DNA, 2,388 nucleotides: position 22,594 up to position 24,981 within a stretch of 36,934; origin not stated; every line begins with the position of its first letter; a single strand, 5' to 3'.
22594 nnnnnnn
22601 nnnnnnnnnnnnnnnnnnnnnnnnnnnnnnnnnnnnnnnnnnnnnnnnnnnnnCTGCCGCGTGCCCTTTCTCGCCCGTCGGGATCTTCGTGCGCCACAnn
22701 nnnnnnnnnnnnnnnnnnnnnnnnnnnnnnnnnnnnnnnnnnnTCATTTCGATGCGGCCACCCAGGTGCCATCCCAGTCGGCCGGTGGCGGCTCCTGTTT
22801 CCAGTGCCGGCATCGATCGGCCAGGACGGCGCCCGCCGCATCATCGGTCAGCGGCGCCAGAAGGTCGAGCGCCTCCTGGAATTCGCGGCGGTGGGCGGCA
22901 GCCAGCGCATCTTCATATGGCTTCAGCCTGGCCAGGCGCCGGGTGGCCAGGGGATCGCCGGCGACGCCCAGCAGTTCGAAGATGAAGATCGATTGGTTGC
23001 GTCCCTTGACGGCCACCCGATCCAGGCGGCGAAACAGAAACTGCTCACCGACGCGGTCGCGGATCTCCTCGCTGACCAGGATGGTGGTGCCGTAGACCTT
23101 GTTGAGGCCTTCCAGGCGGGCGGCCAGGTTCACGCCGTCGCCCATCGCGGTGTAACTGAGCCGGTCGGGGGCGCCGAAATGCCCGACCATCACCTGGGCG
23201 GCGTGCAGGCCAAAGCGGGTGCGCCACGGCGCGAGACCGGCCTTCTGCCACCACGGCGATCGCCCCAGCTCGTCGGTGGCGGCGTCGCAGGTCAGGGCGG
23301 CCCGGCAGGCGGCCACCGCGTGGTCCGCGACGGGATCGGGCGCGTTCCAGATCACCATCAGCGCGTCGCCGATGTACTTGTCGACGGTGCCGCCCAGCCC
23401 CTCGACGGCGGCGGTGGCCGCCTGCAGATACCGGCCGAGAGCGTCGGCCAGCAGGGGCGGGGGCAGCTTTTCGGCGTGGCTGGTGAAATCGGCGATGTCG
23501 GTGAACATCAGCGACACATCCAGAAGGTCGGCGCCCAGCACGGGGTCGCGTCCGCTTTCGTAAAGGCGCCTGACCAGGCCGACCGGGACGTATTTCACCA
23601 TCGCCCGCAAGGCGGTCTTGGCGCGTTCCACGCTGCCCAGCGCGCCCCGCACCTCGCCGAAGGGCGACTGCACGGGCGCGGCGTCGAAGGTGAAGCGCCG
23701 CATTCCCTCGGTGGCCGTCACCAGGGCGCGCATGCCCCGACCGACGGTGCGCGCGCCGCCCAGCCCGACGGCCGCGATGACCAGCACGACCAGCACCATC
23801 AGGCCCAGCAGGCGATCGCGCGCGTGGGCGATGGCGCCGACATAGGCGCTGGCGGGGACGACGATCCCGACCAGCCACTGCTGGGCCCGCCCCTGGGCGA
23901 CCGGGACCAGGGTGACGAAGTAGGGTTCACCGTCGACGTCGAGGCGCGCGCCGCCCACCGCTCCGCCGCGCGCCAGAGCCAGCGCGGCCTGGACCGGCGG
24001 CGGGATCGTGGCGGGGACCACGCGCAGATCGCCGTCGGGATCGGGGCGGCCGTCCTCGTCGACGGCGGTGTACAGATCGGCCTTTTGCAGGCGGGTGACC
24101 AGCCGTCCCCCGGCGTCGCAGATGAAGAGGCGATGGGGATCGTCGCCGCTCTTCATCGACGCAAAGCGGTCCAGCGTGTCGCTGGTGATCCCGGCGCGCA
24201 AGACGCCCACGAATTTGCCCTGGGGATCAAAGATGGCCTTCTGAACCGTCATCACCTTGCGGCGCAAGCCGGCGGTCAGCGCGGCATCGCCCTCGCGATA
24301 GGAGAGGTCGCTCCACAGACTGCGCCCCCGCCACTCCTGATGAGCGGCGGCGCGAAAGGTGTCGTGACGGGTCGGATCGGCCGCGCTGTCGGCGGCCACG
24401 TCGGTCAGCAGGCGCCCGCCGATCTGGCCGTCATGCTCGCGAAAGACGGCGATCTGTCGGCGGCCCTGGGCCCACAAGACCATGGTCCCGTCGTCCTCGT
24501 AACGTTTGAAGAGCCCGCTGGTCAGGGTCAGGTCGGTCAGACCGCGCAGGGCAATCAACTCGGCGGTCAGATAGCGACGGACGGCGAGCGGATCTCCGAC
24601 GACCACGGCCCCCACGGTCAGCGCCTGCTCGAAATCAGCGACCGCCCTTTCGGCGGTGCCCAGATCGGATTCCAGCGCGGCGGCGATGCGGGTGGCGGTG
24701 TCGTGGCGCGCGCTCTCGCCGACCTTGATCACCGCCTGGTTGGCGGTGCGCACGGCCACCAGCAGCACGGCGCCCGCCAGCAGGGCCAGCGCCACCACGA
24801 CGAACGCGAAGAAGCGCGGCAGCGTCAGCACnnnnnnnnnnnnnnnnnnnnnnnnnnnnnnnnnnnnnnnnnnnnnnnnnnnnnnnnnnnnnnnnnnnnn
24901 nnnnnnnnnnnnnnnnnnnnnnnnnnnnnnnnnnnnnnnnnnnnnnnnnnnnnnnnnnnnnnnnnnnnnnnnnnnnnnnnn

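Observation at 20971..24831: Sensor nucleotide cyclase followed by an NDH-2 fused to a cNMP-binding domain: a possible second-messenger gate on respiratory electron entry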

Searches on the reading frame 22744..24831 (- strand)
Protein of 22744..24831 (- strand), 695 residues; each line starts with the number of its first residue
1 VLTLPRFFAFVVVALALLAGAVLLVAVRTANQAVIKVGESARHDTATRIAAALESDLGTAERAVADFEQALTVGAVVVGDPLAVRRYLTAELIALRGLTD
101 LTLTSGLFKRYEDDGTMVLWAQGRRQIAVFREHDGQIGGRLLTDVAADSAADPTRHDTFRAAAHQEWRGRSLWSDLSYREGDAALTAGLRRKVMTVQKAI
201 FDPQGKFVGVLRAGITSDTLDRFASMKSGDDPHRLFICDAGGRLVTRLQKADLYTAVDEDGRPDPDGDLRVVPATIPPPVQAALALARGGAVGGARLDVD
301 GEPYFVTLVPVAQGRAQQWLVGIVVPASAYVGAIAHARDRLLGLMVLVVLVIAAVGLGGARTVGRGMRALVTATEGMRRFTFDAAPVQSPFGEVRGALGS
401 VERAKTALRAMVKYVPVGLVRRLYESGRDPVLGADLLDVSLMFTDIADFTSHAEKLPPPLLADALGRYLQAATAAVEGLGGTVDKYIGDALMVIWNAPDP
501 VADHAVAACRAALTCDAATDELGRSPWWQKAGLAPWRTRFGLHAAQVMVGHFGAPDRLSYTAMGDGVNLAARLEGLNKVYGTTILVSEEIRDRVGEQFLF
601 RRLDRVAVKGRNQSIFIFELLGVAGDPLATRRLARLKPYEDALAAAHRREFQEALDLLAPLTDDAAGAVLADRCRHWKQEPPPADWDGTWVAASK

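Call 7: search_protein_families(library=pfam, proteins=[window:22744-24831:-], max_evalue=0.01)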
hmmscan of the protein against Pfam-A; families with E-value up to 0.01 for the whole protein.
window:22744-24831:- (695 aa): 2 families
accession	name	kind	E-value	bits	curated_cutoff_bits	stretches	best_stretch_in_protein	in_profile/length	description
PF00211.25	Guanylate_cyc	-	6e-14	52.5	21.9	1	438-614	8-176/183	Adenylate and Guanylate cyclase catalytic domain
PF02743.24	dCache_1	-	3.7e-06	27.1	45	1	169-255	111-203/240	Cache domain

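Call 8: search_protein_families(library=ncbifam, proteins=[window:22744-24831:-], max_evalue=0.01)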
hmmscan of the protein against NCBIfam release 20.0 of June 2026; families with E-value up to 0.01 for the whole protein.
window:22744-24831:- (695 aa): 1 family
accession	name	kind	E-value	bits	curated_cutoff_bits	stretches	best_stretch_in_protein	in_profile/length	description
NF052458.1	PhdiestGepA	equivalog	0.0042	15.3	1200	1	198-357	201-362/840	phosphodiesterase GepA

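Call 28: search_solved_structures(query=window:22747-24831:-, max_evalue=0.001, show_alignments=3)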
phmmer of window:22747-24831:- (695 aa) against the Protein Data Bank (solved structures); distinct sequences matched with E-value up to 0.001: 34.
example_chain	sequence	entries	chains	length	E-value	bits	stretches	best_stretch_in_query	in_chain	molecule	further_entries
3r5g_A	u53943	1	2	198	2.4e-22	82.7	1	439-621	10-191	CyaB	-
1wc1_A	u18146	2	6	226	1.3e-19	73.7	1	439-612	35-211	ADENYLATE CYCLASE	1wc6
1wc0_A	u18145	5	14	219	1.3e-19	73.7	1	439-612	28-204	ADENYLATE CYCLASE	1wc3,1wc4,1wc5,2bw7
6fht_A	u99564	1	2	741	1.3e-18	70.4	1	395-627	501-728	Bacteriophytochrome,Adenylate cyclase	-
5x4t_A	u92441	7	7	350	1.7e-18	70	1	409-620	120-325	Photoactivated adenylyl cyclase | Family 3 adenylate cyclase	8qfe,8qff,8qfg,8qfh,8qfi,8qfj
9f1z_A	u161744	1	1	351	1.7e-18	70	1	409-620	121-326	Family 3 adenylate cyclase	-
5x4u_A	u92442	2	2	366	1.9e-18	69.8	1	409-620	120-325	Photoactivated adenylyl cyclase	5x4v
4yus_A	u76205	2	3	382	2.1e-18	69.7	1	409-620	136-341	Family 3 adenylate cyclase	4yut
9f1w_A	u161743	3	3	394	2.2e-18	69.6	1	409-620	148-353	Family 3 adenylate cyclase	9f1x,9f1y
2w01_A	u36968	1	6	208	9.3e-18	67.5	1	432-627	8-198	ADENYLATE CYCLASE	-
4p2f_A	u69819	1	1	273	3.7e-16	62.2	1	393-627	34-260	Adenylate cyclase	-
5mbj_A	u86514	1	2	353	1e-15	60.8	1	407-619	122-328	Beta subunit of photoactivated adenylyl cyclase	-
5mbk_A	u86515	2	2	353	1.2e-15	60.5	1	407-619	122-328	Beta subunit of photoactivated adenylyl cyclase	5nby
5m27_A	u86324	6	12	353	1.2e-15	60.5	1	407-619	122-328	Beta subunit of photoactivated adenylyl cyclase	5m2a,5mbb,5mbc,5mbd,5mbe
4p2x_A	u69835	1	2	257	3.1e-15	59.2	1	407-627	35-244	Adenylate cyclase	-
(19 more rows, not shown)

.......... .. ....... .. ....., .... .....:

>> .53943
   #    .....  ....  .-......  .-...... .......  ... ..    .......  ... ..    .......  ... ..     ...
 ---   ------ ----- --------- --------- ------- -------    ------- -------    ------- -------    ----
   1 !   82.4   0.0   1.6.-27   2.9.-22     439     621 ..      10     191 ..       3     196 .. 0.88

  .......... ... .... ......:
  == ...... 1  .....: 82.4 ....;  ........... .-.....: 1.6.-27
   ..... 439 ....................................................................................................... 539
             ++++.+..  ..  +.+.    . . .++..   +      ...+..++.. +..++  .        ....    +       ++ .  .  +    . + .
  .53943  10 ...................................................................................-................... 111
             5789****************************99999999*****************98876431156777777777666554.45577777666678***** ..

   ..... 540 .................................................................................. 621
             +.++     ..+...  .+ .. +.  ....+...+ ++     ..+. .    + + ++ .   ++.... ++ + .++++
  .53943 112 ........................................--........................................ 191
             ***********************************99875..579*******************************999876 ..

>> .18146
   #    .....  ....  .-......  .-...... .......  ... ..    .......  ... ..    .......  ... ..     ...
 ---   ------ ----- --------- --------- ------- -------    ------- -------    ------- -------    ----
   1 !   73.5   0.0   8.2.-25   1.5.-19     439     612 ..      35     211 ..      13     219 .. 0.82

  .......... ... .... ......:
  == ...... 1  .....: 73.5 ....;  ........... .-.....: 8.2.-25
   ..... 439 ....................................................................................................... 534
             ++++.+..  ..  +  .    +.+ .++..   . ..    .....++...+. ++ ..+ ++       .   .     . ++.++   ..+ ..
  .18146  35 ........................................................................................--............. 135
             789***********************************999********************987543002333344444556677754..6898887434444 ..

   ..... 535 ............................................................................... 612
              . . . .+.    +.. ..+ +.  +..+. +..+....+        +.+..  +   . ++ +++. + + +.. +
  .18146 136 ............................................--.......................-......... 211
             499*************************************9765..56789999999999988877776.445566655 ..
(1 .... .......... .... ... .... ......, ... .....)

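Call 50: find_homologous_proteins(query=window:22747-24831:-, max_evalue=1e-10)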
Query window:22747-24831:- (695 aa): 238 proteins with E <= 1e-10 among 8000 candidates; the best 120 are listed.
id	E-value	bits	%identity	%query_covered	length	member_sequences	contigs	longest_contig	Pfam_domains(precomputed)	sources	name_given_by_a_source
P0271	0.0e+0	1459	96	100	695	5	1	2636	PF02743.25,PF00211.26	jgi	jgi:adenylate cyclase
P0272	0.0e+0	1110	75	100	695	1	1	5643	PF02743.25,PF00211.26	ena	-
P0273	0.0e+0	1099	74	100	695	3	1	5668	PF02743.25,PF00211.26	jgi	-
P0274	1.2e-297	1007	78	83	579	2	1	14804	PF02743.25,PF00211.26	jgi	jgi:adenylate cyclase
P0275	4.6e-286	969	67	100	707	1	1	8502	PF00211.26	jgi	-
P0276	5.3e-282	956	65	100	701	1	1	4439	PF00211.26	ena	-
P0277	4.7e-279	946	66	100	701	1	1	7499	PF00211.26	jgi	jgi:adenylate cyclase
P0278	3.9e-278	943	65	100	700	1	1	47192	PF00211.26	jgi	jgi:adenylate cyclase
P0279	2.1e-277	940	64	100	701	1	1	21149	PF00211.26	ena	-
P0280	2.7e-277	940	64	100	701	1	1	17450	PF00211.26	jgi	jgi:adenylate cyclase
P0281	5.2e-275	933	64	100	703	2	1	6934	PF00211.26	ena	-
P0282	1.7e-274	931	65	100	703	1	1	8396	PF00211.26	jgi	jgi:adenylate cyclase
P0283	2.4e-274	930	65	100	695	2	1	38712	PF00211.26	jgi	jgi:adenylate cyclase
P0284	1.6e-273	928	64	100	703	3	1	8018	PF00211.26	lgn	-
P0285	8.9e-270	915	63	100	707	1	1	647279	PF00211.26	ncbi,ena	-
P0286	3.0e-269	914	64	100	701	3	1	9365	PF00211.26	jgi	jgi:adenylate cyclase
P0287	5.0e-269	913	63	100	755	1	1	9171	PF00211.26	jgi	jgi:adenylate cyclase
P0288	5.1e-269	913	63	100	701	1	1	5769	PF00211.26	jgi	jgi:adenylate cyclase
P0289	8.3e-269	912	64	100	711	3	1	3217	PF00211.26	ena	-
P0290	1.0e-268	912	62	100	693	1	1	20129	PF00211.26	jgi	jgi:adenylate cyclase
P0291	7.4e-268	909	63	100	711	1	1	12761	PF00211.26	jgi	-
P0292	1.0e-267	908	63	100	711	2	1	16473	PF00211.26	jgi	-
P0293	2.8e-267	907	64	100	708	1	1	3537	PF00211.26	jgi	jgi:adenylate cyclase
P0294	3.1e-267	907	63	100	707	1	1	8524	PF00211.26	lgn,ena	-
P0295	3.3e-267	907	63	100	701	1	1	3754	PF00211.26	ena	-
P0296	4.4e-267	906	64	100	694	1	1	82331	PF00211.26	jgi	jgi:adenylate cyclase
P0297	6.2e-267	906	64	100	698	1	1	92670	PF00211.26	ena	-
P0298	1.1e-266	905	63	100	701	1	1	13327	PF00211.26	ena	-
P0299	3.0e-266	904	65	100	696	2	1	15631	PF00211.26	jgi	jgi:adenylate cyclase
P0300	9.4e-266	902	61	100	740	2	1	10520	PF00211.26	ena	-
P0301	2.6e-264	897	63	100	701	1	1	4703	PF00211.26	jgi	jgi:adenylate cyclase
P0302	4.1e-264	897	63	100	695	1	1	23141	PF00211.26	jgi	jgi:adenylate cyclase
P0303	3.1e-263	894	62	100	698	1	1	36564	PF00211.26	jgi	jgi:adenylate cyclase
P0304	4.8e-263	893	62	100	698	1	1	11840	PF00211.26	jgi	jgi:adenylate cyclase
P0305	8.5e-263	892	62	100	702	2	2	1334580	PF00211.26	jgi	-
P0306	1.2e-261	888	62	100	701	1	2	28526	PF00211.26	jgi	jgi:adenylate cyclase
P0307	1.4e-261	888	61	100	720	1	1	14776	PF00211.26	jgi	jgi:adenylate cyclase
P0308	1.4e-261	888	61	100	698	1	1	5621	PF00211.26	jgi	jgi:adenylate cyclase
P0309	2.5e-261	887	63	100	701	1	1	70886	PF00211.26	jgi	jgi:adenylate cyclase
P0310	3.4e-261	887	62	100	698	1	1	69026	PF00211.26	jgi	jgi:adenylate cyclase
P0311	5.0e-261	886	63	100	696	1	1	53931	PF00211.26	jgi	jgi:adenylate cyclase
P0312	6.4e-260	883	63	100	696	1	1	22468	PF00211.26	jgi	jgi:adenylate cyclase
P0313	6.5e-260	883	62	100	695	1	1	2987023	PF00211.26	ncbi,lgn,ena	-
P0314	7.2e-260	883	63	100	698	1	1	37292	PF00211.26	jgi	jgi:adenylate cyclase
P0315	3.7e-259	880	63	100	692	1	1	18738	PF00211.26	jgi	jgi:adenylate cyclase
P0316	8.4e-259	879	61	100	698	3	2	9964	PF02743.25,PF00211.26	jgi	jgi:adenylate cyclase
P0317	9.5e-259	879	62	100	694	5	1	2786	PF00211.26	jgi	jgi:adenylate cyclase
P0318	1.1e-258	879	62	100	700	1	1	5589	PF00211.26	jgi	jgi:adenylate cyclase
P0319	3.8e-258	877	62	100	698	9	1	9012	PF00211.26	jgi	jgi:adenylate cyclase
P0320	1.5e-257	875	61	100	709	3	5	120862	PF00211.26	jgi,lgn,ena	jgi:adenylate cyclase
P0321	5.9e-257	873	62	100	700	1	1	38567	PF00211.26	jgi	jgi:adenylate cyclase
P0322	2.8e-256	871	61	100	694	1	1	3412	PF00211.26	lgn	-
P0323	1.7e-255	868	61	100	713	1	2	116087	PF02743.25,PF00211.26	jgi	jgi:adenylate cyclase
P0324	3.0e-255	867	62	100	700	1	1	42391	PF00211.26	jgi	jgi:adenylate cyclase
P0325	1.3e-254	865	61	100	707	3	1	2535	PF00211.26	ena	-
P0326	4.4e-254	863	61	100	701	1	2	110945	PF00211.26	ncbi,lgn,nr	ncbi:MAG TPA: adenylate/guanylate cyclase domain-containing protein [Polyangia bacterium]|nr:adenyla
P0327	5.2e-254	863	60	100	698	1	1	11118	PF00211.26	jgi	jgi:adenylate cyclase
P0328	1.4e-253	862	61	100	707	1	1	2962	PF00211.26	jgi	-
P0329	4.4e-253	860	60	100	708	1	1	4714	PF00211.26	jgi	jgi:adenylate cyclase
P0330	3.3e-252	857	61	100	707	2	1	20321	PF00211.26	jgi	jgi:adenylate cyclase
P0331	3.8e-252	857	61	100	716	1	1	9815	PF00211.26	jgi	jgi:adenylate cyclase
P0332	7.2e-251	853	60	100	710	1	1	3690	PF00211.26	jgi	jgi:adenylate cyclase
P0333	1.0e-249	849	60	100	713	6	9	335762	PF00211.26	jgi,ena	-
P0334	6.1e-248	843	59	100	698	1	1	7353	PF00211.26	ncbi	ncbi:MAG: adenylate/guanylate cyclase domain-containing protein [Polyangia bacterium]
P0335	1.2e-246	839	59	100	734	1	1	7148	PF00211.26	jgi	jgi:adenylate cyclase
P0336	4.0e-246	837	59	100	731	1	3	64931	PF00211.26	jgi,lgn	jgi:adenylate cyclase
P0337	1.2e-245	836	60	96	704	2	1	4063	PF00211.26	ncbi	ncbi:MAG TPA: adenylate/guanylate cyclase domain-containing protein, partial [Polyangia bacterium]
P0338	1.3e-245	835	60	100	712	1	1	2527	PF00211.26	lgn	-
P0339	3.5e-245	834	58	100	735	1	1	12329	PF00211.26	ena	-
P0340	1.2e-243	829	59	100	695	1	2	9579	PF00211.26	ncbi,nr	ncbi:MAG TPA: adenylate/guanylate cyclase domain-containing protein [Polyangia bacterium]|nr:adenyla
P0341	6.1e-243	827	59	100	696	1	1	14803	PF00211.26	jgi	jgi:adenylate cyclase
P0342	3.4e-242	824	56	100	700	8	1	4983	PF00211.26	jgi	-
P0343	4.6e-242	824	62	93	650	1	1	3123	PF00211.26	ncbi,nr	ncbi:MAG TPA: adenylate/guanylate cyclase domain-containing protein, partial [Polyangia bacterium]|n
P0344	8.1e-242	823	57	100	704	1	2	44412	PF00211.26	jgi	jgi:adenylate cyclase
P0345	3.0e-241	821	58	100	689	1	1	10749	PF02743.25,PF00211.26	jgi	jgi:adenylate cyclase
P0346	1.4e-239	816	59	100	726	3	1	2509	PF00211.26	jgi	-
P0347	1.1e-237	809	62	91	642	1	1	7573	PF00211.26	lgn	-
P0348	6.7e-237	807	63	91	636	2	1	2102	PF00211.26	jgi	jgi:adenylate cyclase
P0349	5.4e-236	804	57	100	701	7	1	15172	PF00211.26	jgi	-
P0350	3.3e-233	794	65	83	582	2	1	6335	PF00211.26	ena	-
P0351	7.9e-225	767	60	90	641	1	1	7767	PF00211.26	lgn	-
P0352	1.3e-220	753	61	86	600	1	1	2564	PF00211.26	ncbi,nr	ncbi:MAG TPA: adenylate/guanylate cyclase domain-containing protein, partial [Polyangia bacterium]|n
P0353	9.0e-219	747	64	80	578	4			PF00211.26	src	-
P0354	1.9e-206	706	67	72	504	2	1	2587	PF00211.26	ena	-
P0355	2.9e-201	689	68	69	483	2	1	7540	PF00211.26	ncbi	-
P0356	2.8e-191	656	68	65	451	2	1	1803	PF00211.26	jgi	jgi:adenylate cyclase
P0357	7.6e-191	654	63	75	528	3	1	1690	PF00211.26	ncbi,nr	ncbi:MAG TPA: adenylate/guanylate cyclase domain-containing protein, partial [Polyangia bacterium]|n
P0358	3.9e-183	629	64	69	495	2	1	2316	PF00211.26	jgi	jgi:adenylate cyclase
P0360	3.1e-178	613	48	100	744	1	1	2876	PF00211.26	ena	-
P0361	2.6e-177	610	68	61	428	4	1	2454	PF00211.26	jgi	-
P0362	1.7e-170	587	46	100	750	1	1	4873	PF00211.26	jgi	jgi:adenylate cyclase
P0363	2.9e-168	580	69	57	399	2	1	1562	PF00211.26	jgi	jgi:adenylate cyclase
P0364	3.5e-167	576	46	100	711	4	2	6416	PF02743.25,PF00211.26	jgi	-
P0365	3.9e-165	570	45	100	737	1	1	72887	PF00211.26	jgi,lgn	jgi:adenylate cyclase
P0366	4.3e-165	569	67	57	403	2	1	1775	PF00211.26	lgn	-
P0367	1.6e-164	568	42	99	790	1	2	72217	PF00211.26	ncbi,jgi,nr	ncbi:MAG TPA: adenylate/guanylate cyclase domain-containing protein [Polyangia bacterium]|jgi:adenyl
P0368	1.4e-161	558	64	57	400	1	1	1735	PF00211.26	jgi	jgi:adenylate cyclase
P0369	1.9e-157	544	41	100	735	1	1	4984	PF02743.25,PF00211.26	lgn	-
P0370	3.0e-156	540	45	95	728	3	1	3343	PF00211.26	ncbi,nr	ncbi:MAG TPA: adenylate/guanylate cyclase domain-containing protein [Vicinamibacteria bacterium]|nr:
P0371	5.5e-156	539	43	100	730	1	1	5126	PF00211.26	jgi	jgi:adenylate cyclase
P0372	3.5e-154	533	44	96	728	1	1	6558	PF00211.26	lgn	-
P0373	9.1e-153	529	45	100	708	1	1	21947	PF02743.25,PF00211.26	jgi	jgi:adenylate cyclase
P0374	2.0e-151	524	44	95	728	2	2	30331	PF00211.26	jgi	jgi:adenylate cyclase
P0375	3.4e-151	523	44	94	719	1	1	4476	PF00211.26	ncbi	-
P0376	6.8e-151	522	42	100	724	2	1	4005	PF02743.25,PF00211.26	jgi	-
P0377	3.5e-150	520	43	100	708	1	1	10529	PF02743.25,PF00211.26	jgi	jgi:adenylate cyclase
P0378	6.7e-150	519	43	95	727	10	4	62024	PF00211.26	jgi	jgi:adenylate cyclase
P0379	2.0e-149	518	43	100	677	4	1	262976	PF02743.25,PF00211.26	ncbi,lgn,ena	-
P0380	7.2e-149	516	44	95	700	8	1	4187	PF00211.26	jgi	jgi:adenylate cyclase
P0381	5.5e-148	513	44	94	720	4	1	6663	PF00211.26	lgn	-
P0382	8.1e-147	509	44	100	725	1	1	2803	PF02743.25,PF00211.26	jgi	jgi:adenylate cyclase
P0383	2.1e-146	508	43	99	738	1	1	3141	PF00211.26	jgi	jgi:adenylate cyclase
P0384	1.5e-145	505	49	79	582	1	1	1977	PF02743.25,PF00211.26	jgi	jgi:adenylate cyclase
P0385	7.9e-144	499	42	100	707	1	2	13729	PF02743.25,PF00211.26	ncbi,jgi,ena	-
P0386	4.5e-142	493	43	94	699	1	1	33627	PF00211.26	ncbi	-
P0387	7.7e-142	493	43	96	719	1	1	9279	PF00211.26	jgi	jgi:adenylate cyclase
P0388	7.9e-142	492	42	92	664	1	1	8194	PF00211.26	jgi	jgi:adenylate cyclase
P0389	1.7e-141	491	40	100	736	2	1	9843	PF02743.25,PF00211.26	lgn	-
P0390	4.0e-141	490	43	95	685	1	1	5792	PF00211.26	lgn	-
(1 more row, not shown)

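Call 70: predict_structure(alignment_id=A3)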
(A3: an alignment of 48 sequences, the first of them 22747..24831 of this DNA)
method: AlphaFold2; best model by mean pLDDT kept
length: 695 residues; sequences in the alignment: 48
mean_pLDDT: 85.9   pTM: 0.52
mean pLDDT of the five models: 85.9, 85.8, 84.4, 83.6, 83.1
residues with pLDDT >= 90: 370; 70-90: 240; 50-70: 83; < 50: 2
segments of 3 or more residues with pLDDT < 50: none
pLDDT, mean of each block of 10 residues (from residue 1): 61 76 74 74 82 86 93 91 95 91 95 94 93 90 90 91 91 89 85 92 93 87 70 89 90 90 91 92 93 90 91 78 88 74 75 72 70 68 62 67 65 64 70 87 95 92 93 94 88 92 96 97 95 94 94 68 88 91 96 97 84 86 95 94 94 96 93 94 86 64
secondary structure, 60 per line:
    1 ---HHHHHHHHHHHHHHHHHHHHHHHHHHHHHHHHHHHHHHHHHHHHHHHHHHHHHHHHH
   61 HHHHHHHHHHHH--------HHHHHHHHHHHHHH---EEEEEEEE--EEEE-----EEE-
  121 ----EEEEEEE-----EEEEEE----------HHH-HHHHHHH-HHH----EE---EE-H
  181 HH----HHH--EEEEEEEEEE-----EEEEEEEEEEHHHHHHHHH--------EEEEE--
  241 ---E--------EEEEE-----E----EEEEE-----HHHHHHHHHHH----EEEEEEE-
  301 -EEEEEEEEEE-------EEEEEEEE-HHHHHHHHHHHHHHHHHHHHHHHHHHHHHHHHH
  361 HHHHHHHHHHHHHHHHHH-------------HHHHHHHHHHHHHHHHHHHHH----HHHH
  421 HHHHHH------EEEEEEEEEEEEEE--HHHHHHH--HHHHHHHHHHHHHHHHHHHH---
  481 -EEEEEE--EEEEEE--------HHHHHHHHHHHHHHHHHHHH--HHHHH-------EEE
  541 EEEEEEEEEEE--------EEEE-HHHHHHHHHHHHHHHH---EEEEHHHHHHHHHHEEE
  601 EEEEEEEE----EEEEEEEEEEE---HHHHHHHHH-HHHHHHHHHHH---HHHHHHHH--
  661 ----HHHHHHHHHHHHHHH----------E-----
elements in order (helices of 4 or more, strands of 3 or more residues): H4-72 H81-94 E98-105 E108-111 E117-119 E125-131 E137-142 H157-163 E192-201 E207-216 H217-225 E234-238 E253-257 E268-272 H278-288 E293-299 E302-311 E319-326 H328-378 H392-412 H417-426 E433-446 H449-455 H458-477 E482-487 E490-495 H504-523 H526-530 E538-551 E560-563 H565-580 E584-587 H588-597 E598-608 E613-623 H627-635 H637-647 H651-658 H665-679
